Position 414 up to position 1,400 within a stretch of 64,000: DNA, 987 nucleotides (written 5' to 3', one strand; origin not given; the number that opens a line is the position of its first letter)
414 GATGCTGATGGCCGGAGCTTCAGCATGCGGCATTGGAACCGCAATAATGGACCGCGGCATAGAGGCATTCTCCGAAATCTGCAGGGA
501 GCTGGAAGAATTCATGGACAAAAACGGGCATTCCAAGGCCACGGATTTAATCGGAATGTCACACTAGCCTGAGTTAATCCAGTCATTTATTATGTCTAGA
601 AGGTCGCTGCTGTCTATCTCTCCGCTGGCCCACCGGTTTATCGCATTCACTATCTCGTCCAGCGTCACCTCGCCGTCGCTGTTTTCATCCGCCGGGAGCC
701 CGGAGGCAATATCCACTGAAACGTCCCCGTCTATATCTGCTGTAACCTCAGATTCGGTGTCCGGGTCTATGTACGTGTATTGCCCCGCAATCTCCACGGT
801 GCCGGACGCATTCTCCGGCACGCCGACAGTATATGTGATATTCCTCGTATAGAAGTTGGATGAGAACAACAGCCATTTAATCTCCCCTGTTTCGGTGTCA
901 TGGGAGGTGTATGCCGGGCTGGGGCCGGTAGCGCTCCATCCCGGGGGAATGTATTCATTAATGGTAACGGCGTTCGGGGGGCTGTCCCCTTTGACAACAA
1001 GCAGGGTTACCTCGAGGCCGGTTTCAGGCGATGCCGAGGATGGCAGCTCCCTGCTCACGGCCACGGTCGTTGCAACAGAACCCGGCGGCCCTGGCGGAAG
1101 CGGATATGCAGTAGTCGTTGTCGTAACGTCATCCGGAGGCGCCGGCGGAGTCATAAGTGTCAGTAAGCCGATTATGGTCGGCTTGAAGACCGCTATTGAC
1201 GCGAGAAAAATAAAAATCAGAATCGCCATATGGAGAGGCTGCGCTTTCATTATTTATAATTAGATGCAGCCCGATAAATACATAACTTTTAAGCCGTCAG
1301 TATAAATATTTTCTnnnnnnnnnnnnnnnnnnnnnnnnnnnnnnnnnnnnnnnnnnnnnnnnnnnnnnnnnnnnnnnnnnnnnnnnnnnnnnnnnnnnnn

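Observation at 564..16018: Island of dockerin-tagged secreted proteases (S8 + S8 + C25): candidate archaeal cohesin-dockerin proteolytic assembly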

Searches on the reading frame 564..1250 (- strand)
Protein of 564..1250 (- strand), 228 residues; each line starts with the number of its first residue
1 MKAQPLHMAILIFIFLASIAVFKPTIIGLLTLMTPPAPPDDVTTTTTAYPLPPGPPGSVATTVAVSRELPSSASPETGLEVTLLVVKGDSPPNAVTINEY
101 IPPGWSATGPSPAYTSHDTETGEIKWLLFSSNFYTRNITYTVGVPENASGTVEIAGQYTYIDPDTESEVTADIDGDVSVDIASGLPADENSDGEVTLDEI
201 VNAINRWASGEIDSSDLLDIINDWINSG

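Call 10: search_protein_families(library=pfam, proteins=[window:564-1250:-], max_evalue=0.01)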
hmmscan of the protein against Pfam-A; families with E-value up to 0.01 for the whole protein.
window:564-1250:- (228 aa): 0 families

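Call 12: search_protein_families(library=ncbifam, proteins=[window:564-1250:-], max_evalue=1)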
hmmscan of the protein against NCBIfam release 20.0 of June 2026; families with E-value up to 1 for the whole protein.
window:564-1250:- (228 aa): 0 families

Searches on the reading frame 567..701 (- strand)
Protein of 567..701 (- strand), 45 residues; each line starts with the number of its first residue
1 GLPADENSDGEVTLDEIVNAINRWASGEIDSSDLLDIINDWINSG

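Call 11: search_protein_families(library=pfam, proteins=[window:567-701:-], max_evalue=10)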
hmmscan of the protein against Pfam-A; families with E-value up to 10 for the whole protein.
seq(45 aa): 7 families
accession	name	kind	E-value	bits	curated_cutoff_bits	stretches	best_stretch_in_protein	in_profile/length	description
PF00036.39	EF-hand_1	-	0.00084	19.2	25.4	1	4-22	9-27/29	EF hand domain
PF13405.12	EF-hand_6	-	0.0022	18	25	1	5-22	10-27/30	EF-hand domain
PF18495.6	VbhA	-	0.021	15.2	25.9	1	21-37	27-43/47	Antitoxin VbhA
PF13202.12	EF-hand_5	-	0.12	12.4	25.9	1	4-17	8-21/25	EF hand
PF19828.4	DUF6309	-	0.13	12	25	1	5-42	29-66/187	Family of unknown function (DUF6309)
PF13499.12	EF-hand_7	-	0.2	12.5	30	1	5-39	12-47/67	EF-hand domain pair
PF24175.2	SU10_adaptor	-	0.21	12.4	27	1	13-44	2-29/194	SU10 adaptor protein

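Call 12: search_protein_families(library=ncbifam, proteins=[window:567-701:-], max_evalue=1)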
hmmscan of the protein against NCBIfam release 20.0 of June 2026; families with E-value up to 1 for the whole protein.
seq(45 aa): 0 families

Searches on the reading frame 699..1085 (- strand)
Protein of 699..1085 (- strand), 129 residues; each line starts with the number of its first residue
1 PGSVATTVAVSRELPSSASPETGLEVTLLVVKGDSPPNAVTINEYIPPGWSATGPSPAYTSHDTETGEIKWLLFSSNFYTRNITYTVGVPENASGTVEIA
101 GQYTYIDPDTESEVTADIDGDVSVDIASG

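Call 57: search_protein_families(library=pfam, proteins=[window:699-1085:-], max_evalue=1)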
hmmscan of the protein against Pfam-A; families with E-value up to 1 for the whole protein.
seq(129 aa): 0 families
